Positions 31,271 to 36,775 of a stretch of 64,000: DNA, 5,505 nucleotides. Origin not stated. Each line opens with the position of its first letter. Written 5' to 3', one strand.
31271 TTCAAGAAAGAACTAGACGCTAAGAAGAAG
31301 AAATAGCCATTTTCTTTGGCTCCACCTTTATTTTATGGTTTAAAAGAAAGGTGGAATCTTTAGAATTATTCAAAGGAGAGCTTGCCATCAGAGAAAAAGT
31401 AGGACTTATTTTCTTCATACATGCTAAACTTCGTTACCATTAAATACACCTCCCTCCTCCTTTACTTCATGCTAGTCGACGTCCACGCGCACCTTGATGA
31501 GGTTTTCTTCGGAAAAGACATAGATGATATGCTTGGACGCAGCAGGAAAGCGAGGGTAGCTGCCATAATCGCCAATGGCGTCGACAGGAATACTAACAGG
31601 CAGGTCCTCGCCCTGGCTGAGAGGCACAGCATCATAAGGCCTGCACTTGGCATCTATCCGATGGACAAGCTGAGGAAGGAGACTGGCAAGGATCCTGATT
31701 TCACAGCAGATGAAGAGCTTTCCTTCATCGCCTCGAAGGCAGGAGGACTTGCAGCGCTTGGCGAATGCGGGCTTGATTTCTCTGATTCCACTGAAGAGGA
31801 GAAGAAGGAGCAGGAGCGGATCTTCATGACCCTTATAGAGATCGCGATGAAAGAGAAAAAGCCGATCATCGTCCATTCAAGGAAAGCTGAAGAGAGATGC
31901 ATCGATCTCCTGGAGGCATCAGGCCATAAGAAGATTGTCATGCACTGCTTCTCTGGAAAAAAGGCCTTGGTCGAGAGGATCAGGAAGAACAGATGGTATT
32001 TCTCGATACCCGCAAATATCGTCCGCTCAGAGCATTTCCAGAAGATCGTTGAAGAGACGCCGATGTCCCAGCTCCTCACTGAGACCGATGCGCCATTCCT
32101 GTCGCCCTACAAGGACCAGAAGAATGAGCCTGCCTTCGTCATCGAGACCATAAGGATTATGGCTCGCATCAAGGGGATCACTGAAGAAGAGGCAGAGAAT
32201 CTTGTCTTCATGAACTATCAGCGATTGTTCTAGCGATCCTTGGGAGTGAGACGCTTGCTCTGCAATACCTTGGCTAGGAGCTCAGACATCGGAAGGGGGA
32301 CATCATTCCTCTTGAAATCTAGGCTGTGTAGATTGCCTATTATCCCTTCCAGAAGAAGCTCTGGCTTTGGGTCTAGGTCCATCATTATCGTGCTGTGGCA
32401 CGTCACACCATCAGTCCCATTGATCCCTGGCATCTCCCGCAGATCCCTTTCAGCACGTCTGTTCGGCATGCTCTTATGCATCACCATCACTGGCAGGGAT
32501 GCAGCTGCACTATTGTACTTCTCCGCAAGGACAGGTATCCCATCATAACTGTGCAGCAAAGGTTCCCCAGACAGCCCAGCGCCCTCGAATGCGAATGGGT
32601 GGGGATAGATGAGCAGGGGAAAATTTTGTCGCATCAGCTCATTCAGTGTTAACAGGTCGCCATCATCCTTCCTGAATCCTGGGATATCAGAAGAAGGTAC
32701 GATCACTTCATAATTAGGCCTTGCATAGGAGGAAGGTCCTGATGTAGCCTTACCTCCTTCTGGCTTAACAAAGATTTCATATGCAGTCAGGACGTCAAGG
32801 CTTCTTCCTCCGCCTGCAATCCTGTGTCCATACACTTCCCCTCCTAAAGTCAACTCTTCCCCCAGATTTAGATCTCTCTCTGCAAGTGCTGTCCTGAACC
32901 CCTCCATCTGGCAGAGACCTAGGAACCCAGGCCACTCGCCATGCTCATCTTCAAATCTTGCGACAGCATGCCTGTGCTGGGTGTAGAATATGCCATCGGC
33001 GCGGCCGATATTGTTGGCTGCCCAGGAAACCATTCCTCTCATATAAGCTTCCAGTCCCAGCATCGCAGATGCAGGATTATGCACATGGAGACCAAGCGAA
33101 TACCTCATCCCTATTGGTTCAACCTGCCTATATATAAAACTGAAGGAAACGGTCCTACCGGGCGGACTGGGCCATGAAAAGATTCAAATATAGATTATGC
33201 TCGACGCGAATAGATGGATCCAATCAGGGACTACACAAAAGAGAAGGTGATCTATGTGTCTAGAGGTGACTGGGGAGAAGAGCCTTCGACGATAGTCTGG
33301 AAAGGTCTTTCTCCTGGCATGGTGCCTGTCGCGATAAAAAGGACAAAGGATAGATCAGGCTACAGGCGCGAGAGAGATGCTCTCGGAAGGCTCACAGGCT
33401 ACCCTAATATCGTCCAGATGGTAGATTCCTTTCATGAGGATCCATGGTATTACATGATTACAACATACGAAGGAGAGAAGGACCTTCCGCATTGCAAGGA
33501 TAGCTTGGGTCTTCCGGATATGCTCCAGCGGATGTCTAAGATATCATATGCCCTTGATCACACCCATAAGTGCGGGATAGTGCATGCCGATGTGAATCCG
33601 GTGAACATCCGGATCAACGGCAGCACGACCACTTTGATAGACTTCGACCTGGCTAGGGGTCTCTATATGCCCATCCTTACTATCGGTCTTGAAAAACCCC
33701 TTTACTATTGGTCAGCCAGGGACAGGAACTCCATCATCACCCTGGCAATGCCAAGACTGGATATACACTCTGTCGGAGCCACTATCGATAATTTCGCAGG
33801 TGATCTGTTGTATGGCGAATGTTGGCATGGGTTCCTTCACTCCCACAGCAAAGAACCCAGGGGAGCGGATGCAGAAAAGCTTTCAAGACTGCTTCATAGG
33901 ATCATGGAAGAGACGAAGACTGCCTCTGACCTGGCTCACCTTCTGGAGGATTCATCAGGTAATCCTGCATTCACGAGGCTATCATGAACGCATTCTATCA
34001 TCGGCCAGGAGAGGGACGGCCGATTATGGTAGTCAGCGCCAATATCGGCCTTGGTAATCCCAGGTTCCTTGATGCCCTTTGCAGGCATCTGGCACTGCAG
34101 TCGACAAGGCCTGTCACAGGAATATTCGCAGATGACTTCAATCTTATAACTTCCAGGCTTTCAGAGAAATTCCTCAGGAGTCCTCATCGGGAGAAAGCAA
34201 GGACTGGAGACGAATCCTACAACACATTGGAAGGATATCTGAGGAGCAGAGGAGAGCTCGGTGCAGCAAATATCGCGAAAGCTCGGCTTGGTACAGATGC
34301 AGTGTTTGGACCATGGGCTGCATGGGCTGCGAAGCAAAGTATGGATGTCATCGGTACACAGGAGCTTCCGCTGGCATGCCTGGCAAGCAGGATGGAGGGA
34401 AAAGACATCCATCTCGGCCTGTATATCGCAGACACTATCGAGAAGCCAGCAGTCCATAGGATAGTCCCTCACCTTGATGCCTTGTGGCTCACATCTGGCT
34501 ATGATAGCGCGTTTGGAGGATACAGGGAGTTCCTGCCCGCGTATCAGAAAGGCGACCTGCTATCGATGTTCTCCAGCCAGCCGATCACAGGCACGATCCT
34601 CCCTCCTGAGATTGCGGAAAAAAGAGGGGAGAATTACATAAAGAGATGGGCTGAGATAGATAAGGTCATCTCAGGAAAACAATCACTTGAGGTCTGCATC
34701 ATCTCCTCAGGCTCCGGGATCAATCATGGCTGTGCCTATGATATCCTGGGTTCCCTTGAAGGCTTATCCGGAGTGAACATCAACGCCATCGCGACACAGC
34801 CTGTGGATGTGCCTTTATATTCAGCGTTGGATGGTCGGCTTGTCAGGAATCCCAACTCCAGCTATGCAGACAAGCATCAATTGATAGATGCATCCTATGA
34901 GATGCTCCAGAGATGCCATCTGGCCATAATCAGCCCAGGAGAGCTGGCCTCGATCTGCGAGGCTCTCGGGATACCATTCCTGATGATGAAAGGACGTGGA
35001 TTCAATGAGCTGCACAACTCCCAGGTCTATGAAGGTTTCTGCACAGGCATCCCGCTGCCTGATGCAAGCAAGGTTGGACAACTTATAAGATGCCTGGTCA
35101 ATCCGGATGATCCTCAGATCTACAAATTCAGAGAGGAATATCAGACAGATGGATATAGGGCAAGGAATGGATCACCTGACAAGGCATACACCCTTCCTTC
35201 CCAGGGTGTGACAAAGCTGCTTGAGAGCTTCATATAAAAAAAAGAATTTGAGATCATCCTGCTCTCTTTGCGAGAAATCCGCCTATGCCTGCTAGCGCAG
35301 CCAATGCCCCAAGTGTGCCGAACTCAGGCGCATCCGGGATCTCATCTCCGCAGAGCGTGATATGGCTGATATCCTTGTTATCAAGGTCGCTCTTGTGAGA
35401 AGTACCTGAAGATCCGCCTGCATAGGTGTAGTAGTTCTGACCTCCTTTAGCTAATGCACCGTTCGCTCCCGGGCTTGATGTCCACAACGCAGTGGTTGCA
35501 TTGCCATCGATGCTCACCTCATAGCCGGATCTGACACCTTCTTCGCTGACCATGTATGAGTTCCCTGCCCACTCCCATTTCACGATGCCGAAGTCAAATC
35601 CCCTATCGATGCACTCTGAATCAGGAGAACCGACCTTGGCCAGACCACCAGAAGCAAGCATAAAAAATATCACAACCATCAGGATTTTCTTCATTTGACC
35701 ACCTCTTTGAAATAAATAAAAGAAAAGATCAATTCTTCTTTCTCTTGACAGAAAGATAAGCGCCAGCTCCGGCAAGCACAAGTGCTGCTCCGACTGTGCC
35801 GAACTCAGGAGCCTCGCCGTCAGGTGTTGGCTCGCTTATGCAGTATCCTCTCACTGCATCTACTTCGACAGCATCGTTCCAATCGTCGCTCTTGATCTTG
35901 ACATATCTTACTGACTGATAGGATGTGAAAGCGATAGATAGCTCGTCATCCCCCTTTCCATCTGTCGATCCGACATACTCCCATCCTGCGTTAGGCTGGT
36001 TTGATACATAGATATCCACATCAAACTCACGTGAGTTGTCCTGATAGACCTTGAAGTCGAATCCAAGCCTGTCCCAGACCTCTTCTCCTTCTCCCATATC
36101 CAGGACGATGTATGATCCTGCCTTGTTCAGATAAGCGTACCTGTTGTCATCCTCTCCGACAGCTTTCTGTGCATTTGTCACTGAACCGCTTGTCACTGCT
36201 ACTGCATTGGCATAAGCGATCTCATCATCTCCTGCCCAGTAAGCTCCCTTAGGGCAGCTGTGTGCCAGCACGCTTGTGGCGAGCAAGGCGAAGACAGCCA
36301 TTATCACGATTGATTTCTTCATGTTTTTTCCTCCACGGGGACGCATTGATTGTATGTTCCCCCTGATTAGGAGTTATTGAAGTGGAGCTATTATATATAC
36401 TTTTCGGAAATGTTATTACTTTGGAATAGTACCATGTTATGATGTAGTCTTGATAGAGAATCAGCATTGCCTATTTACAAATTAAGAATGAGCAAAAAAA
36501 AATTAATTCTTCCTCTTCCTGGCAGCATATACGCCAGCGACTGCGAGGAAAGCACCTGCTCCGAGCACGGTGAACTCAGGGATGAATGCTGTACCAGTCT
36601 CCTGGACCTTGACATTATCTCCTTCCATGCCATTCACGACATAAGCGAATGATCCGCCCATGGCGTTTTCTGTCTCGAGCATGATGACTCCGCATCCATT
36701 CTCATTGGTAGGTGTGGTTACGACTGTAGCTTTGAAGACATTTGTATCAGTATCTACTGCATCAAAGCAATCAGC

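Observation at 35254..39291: PEF-CTERM protein cluster organised around a CPBP-type intramembrane protease rather than an archaeosortase: candidate novel C-terminal protein-sorting system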

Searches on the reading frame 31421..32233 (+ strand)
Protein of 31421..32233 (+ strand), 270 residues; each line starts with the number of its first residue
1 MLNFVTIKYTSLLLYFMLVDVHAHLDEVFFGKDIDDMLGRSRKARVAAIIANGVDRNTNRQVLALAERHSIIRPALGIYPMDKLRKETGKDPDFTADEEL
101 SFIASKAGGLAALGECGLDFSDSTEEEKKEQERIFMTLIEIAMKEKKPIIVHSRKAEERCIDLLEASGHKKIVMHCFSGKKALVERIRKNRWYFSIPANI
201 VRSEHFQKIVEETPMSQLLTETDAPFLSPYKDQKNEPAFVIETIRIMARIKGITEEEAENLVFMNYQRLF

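Call 11: search_protein_families(library=pfam, proteins=[window:31421-32233:+], max_evalue=0.001)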
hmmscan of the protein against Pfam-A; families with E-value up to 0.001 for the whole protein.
window:31421-32233:+ (270 aa): 1 family
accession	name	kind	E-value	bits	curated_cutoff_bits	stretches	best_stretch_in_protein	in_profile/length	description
PF01026.27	TatD_DNase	-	2.4e-60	204.5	27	1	19-270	1-252/253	TatD related DNase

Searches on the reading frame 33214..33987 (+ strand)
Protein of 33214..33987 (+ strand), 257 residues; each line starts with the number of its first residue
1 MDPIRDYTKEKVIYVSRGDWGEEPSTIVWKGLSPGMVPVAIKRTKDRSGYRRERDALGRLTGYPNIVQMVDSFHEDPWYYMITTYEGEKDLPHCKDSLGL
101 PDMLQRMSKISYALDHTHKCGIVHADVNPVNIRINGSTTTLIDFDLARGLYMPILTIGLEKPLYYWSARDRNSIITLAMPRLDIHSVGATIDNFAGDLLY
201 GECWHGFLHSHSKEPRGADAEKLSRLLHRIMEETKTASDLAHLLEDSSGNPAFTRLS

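Call 3: search_protein_families(library=ncbifam, proteins=[window:33214-33987:+], max_evalue=0.01)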
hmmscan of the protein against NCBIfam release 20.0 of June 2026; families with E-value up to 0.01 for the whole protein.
window:33214-33987:+ (257 aa): 13 families
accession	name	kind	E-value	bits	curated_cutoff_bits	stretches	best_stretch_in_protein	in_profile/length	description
NF047741.1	antiphage_MADS6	equivalog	9.8e-13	47.5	460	1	42-149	234-348/612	methylation-associated defense system protein kinase MAD6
NF033483.0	PknB_PASTA_kin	equivalog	1.5e-10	40.8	450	1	50-149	54-156/563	Stk1 family PASTA domain-containing Ser/Thr kinase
NF038150.1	lanthi_synth_IV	equivalog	5.7e-08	31.5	650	1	46-193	235-388/851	class IV lanthionine synthetase LanL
TIGR03724.2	arch_bud32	equivalog_domain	3.6e-07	29.9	125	1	105-148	89-132/193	KEOPS complex kinase/ATPase Bud32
NF038151.1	lanthi_synth_III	equivalog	2.2e-06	26.4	575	1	103-148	338-384/833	class III lanthionine synthetase LanKC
NF052427.1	StpK7MSMEG_1200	equivalog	1.1e-05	24.1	900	1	107-149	114-157/601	serine/threonine protein kinase StpK7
TIGR03903.1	TOMM_kin_cyc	equivalog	6.8e-05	20.9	705.75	1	41-137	16-115/1267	TOMM system kinase/cyclase fusion protein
NF007174.0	PRK09605.1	equivalog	8.4e-05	21.2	447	1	102-148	428-474/535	bifunctional N(6)-L-threonylcarbamoyladenine synthase/serine/threonine protein kinase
NF002475.0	PRK01723.1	equivalog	0.00012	21.2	142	1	106-146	148-189/241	3-deoxy-D-manno-octulosonic acid kinase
NF011463.0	PRK14879.1-4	equivalog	0.00091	18.7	188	1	107-147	120-160/237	Kae1-associated kinase Bud32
NF011462.0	PRK14879.1-3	equivalog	0.0012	18.6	174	1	113-147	94-128/192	Kae1-associated kinase Bud32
NF011464.0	PRK14879.1-7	equivalog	0.0037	17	246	1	91-147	93-149/221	Kae1-associated kinase Bud32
NF053615.1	SerThrKinAfsKStmc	equivalog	0.0041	15.8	1300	1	109-166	120-180/809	protein serine/threonine kinase AfsK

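Call 4: search_protein_families(library=pfam, proteins=[window:33214-33987:+], max_evalue=0.01)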
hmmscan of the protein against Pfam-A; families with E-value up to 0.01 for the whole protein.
window:33214-33987:+ (257 aa): 3 families
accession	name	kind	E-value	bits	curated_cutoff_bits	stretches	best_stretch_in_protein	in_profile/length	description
PF00069.31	Pkinase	-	3.2e-13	50.1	31.7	1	44-150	39-148/263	Protein kinase domain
PF07714.23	PK_Tyr_Ser-Thr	-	2.1e-05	24.4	23.1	1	36-150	28-152/258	Protein tyrosine and serine/threonine kinase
PF19974.5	TCAD9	-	0.0093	15.6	40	0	97-145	274-322/429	Ternary complex associated domain 9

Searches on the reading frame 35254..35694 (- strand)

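Call 3: search_protein_families(library=ncbifam, proteins=[window:35254-35694:-], max_evalue=0.01)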
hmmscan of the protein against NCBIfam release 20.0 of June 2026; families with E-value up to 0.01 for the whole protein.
window:35254-35694:- (146 aa): 0 families

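Call 4: search_protein_families(library=pfam, proteins=[window:35254-35694:-], max_evalue=0.01)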
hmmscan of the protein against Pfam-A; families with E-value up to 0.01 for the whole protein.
window:35254-35694:- (146 aa): 1 family
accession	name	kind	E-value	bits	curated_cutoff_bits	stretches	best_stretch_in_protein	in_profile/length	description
PF06321.17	P_gingi_FimA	-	0.0055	17.3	21.4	1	57-97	98-140/153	Major fimbrial subunit protein (FimA)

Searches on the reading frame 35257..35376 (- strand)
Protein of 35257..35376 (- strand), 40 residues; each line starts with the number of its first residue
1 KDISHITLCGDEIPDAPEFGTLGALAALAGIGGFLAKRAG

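Call 20: search_protein_families(library=ncbifam, proteins=[window:35257-35376:-], max_evalue=10)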
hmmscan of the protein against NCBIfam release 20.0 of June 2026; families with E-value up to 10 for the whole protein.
seq(40 aa): 0 families

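Call 88: search_protein_families(library=pfam, proteins=[window:35257-35376:-], max_evalue=10)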
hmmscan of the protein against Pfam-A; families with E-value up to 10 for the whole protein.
seq(40 aa): 0 families

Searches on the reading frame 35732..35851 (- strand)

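Call 20: search_protein_families(library=ncbifam, proteins=[window:35732-35851:-], max_evalue=10)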
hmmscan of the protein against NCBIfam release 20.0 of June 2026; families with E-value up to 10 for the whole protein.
seq(40 aa): 5 families
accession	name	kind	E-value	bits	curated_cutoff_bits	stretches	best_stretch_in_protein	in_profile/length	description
TIGR01167.1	LPXTG_anchor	domain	0.0016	19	15.9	1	18-40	14-34/34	LPXTG cell wall anchor domain-containing protein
NF041528.1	strep_LAETG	domain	0.011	15.5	30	1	19-38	16-35/35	LAETG motif-containing sortase-dependent surface protein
NF033846.1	Rumino_NPXTG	domain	0.013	15.8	23.5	1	18-38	10-30/30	NPXTG-anchored protein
NF058670.1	sorting_LPXTATN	domain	0.084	13.2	32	1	20-38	14-32/32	LPxTATN C-terminal sorting signal domain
NF041738.1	GG_III-CTERM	domain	0.14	12.1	22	1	18-39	5-27/28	GGIII-like transmembrane region-containing protein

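Call 88: search_protein_families(library=pfam, proteins=[window:35732-35851:-], max_evalue=10)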
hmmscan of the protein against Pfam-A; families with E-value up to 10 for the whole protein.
seq(40 aa): 1 family
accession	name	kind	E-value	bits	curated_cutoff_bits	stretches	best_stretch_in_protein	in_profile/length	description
PF00746.26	Gram_pos_anchor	-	0.0017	18.7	20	1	17-40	19-41/43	LPXTG cell wall anchor motif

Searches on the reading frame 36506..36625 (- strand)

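Call 20: search_protein_families(library=ncbifam, proteins=[window:36506-36625:-], max_evalue=10)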
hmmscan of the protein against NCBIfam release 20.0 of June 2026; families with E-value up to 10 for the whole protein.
seq(40 aa): 4 families
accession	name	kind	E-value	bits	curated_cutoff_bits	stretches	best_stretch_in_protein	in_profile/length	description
TIGR01167.1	LPXTG_anchor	domain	0.00016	22.2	15.9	1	10-40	5-34/34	LPXTG cell wall anchor domain-containing protein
NF038121.1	PEP_CTERM_LEVG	equivalog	0.0084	15.4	100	1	2-40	220-256/258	LEVG family PEP-CTERM protein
NF058571.1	GVDTG_CTERM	domain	0.013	15.8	29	1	20-38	24-44/44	GVDTG sorting domain-containing protein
NF033846.1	Rumino_NPXTG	domain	0.019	15.2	23.5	1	20-39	11-30/30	NPXTG-anchored protein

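Call 88: search_protein_families(library=pfam, proteins=[window:36506-36625:-], max_evalue=10)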
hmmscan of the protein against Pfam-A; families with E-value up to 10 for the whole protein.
seq(40 aa): 1 family
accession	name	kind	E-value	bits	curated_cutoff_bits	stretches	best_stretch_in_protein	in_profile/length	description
PF00746.26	Gram_pos_anchor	-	0.0011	19.3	20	1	10-40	12-42/43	LPXTG cell wall anchor motif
